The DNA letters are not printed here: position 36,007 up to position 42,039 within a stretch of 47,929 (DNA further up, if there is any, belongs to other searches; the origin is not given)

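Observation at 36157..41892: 1911-aa secreted mosaic protein embedded among sulfatases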

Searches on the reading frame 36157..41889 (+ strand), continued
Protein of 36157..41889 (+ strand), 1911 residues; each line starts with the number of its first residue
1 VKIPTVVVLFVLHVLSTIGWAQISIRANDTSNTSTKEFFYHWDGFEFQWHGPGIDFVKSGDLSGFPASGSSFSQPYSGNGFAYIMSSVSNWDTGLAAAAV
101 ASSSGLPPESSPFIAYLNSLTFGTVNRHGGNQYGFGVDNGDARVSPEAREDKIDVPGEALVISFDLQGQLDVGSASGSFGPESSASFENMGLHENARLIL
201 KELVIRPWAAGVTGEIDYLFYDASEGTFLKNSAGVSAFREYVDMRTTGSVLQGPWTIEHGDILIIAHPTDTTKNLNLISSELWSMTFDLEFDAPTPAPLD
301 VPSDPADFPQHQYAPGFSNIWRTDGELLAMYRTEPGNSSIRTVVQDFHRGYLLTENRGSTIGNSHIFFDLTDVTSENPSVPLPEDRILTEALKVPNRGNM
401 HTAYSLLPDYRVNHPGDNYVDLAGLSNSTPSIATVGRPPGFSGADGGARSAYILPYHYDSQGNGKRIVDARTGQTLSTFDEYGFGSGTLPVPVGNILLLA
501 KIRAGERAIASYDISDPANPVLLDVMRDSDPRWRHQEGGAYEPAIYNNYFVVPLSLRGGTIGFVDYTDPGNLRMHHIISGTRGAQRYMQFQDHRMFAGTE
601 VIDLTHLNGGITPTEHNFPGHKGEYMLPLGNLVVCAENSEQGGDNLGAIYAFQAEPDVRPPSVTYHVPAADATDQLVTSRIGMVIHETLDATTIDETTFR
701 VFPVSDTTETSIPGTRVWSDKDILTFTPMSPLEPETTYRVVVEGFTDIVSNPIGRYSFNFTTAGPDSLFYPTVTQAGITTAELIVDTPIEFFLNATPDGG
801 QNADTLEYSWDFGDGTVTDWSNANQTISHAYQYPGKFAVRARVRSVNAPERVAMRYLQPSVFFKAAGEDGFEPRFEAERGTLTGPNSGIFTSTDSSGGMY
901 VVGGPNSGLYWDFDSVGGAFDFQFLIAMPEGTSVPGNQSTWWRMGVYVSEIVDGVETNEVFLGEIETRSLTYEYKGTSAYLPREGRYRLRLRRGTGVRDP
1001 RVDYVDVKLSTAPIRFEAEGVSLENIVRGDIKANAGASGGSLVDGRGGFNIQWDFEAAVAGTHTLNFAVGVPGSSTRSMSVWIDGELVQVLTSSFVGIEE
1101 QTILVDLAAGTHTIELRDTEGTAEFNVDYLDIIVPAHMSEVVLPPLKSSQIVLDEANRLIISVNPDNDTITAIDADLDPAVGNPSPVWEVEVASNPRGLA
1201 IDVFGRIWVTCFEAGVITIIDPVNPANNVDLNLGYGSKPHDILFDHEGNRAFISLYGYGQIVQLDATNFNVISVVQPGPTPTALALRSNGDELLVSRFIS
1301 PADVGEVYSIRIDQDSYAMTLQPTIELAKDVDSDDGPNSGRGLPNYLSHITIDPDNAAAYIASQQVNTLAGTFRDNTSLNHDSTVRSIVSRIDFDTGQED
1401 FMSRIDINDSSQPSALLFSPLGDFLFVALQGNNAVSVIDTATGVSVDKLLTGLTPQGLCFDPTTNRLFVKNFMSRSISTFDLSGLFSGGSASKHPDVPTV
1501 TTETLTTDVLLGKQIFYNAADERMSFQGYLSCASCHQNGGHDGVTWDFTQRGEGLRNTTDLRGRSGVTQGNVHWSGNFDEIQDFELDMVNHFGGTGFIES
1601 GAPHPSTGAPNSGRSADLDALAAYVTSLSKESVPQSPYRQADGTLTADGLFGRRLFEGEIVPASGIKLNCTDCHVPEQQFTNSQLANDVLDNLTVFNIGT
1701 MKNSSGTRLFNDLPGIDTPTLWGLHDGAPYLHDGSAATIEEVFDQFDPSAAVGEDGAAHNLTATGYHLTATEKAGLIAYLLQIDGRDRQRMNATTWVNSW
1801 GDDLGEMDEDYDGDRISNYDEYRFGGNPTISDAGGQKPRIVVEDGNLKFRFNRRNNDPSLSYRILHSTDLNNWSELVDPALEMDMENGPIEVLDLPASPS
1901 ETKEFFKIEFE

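Call 19: find_encoding_contigs(protein=P0004, flank=10000, max_places=2)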
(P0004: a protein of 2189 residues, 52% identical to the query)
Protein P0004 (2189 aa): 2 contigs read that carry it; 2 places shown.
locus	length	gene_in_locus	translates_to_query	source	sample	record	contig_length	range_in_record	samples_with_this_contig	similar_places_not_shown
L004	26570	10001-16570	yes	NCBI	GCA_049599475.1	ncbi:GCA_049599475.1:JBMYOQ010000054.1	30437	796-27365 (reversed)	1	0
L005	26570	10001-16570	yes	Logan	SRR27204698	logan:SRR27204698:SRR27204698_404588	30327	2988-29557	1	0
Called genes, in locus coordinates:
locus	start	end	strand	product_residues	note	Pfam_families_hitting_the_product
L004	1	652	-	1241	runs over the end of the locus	PF22352:K319L-like_PKD, PF16586:DUF5060, PF12904:Collagen_bind_2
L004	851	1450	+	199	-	PF04542:Sigma70_r2, PF08281:Sigma70_r4_2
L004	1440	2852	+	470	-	PF04773:FecR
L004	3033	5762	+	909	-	PF12708:Pect-lyase_RHGA_epim, PF00754:F5_F8_type_C, PF22633:F5_F8_type_C_2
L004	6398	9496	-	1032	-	PF00331:Glyco_hydro_10, PF24517:CBM96, PF18998:Flg_new_2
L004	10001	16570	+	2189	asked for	PF13205:Big_5, PF00801:PKD, PF18911:PKD_4, PF03150:CCP_MauG (faint), PF05345:He_PIG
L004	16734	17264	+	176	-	PF04542:Sigma70_r2, PF08281:Sigma70_r4_2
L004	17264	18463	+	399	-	PF04773:FecR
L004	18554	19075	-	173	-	-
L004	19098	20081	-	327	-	PF02195:ParB_N, PF17762:HTH_ParB, PF23552:ParB_C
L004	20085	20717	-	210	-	PF01476:LysM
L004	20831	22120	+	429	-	PF00155:Aminotran_1_2, PF00266:Aminotran_5, PF01041:DegT_DnrJ_EryC1, PF01053:Cys_Met_Meta_PP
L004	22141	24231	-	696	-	PF19310:TOP_N, PF01432:Peptidase_M3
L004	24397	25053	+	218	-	PF01694:Rhomboid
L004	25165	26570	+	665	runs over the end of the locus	PF00456:Transketolase_N, PF13292:DXP_synthase_N (faint), PF00676:E1_dh (weak), PF02779:Transket_pyr, PF02780:Transketolase_C, PF22613:Transketolase_C_1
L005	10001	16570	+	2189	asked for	PF13205:Big_5, PF00801:PKD, PF18911:PKD_4, PF03150:CCP_MauG (faint), PF05345:He_PIG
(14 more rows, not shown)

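Call 20: find_encoding_contigs(protein=P0007, flank=10000, max_places=2)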
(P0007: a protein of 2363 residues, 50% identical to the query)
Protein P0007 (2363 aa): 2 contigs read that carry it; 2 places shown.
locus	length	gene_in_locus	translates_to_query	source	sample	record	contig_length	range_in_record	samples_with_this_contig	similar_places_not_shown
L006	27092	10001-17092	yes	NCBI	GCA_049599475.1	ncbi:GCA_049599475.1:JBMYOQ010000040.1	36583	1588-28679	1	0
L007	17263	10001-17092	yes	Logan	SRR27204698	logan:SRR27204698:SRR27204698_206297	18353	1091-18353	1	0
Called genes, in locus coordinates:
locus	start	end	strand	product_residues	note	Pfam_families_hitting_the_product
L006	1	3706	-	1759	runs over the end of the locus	PF05860:TPS, PF18886:DUF5649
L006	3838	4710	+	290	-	-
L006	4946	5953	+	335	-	PF00248:Aldo_ket_red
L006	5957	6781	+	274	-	PF04909:Amidohydro_2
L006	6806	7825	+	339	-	PF08240:ADH_N, PF16912:Glu_dehyd_C, PF00107:ADH_zinc_N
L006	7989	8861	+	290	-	PF12833:HTH_18, PF00165:HTH_AraC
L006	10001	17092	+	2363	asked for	PF16990:CBM_35 (faint), PF13205:Big_5, PF00801:PKD, PF18911:PKD_4, PF10282:Lactonase (faint), PF08450:SGL (faint), PF05345:He_PIG (weak), PF13385:Laminin_G_3, +2 more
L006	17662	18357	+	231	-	PF04391:DUF533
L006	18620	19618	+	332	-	PF00850:Hist_deacetyl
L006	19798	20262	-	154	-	-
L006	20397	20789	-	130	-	PF01042:Ribonuc_L-PSP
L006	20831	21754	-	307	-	PF03747:ADP_ribosyl_GH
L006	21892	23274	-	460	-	PF00884:Sulfatase, PF01663:Phosphodiest, PF16347:SGSH_C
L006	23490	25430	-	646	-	PF00069:Pkinase, PF07714:PK_Tyr_Ser-Thr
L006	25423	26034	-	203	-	PF04542:Sigma70_r2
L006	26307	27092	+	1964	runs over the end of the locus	PF13205:Big_5, PF00801:PKD, PF18911:PKD_4, PF03150:CCP_MauG (faint), PF21419:RoxA-like_Cyt-c (faint)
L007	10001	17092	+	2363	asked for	PF16990:CBM_35 (faint), PF13205:Big_5, PF00801:PKD, PF18911:PKD_4, PF10282:Lactonase (faint), PF08450:SGL (faint), PF05345:He_PIG (weak), PF13385:Laminin_G_3, +2 more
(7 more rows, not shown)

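Call 22: find_encoding_contigs(protein=P0002, flank=10000, max_places=2)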
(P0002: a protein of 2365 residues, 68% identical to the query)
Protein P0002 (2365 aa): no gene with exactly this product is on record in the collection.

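Call 23: find_encoding_contigs(protein=P0006, flank=10000, max_places=2)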
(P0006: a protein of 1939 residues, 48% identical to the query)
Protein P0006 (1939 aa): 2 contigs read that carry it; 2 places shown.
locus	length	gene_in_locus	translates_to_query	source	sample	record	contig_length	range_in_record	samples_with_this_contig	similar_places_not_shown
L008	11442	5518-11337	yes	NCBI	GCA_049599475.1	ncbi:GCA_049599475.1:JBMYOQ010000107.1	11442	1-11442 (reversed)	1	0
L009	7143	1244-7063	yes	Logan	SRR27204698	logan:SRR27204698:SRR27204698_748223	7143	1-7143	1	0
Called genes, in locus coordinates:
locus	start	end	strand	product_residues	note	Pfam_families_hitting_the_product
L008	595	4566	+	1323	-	-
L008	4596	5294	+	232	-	-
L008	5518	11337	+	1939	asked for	PF13205:Big_5, PF18911:PKD_4 (faint), PF03150:CCP_MauG (faint)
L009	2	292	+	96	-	?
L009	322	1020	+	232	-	-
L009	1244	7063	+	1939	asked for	PF13205:Big_5, PF18911:PKD_4 (faint), PF03150:CCP_MauG (faint)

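Call 44: find_related_loci(query=A1, collection=genome_contigs, flank=10000)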
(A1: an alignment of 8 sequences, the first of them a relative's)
Query A1 (1911 aa) in genome_contigs; peptide patterns used: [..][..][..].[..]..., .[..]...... (x = any residue, [..] = any of these).
52 stretches matched a pattern; 6 encode a relative of the query (tblastn E <= 1e-3); 6 distinct loci.
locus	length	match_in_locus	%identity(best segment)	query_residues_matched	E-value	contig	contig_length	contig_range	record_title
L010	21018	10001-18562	52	1-1908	0e+0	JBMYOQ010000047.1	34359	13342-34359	MAG: Opitutales bacterium isolate ME_XS_2307_bin_39 ME_XS_2307_bin_39_49, whole genome shotgun sequence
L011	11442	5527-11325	48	5-1911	0e+0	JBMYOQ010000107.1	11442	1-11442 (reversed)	MAG: Opitutales bacterium isolate ME_XS_2307_bin_39 ME_XS_2307_bin_39_117, whole genome shotgun sequence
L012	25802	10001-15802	52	2-1909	0e+0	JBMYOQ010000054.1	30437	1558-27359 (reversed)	MAG: Opitutales bacterium isolate ME_XS_2307_bin_39 ME_XS_2307_bin_39_56, whole genome shotgun sequence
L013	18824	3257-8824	48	21-1874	0e+0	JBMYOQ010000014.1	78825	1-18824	MAG: Opitutales bacterium isolate ME_XS_2307_bin_39 ME_XS_2307_bin_39_13, whole genome shotgun sequence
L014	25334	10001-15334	50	1-1784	0e+0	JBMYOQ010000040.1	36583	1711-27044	MAG: Opitutales bacterium isolate ME_XS_2307_bin_39 ME_XS_2307_bin_39_41, whole genome shotgun sequence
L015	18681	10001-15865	49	6-1909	0e+0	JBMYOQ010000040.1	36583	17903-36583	MAG: Opitutales bacterium isolate ME_XS_2307_bin_39 ME_XS_2307_bin_39_41, whole genome shotgun sequence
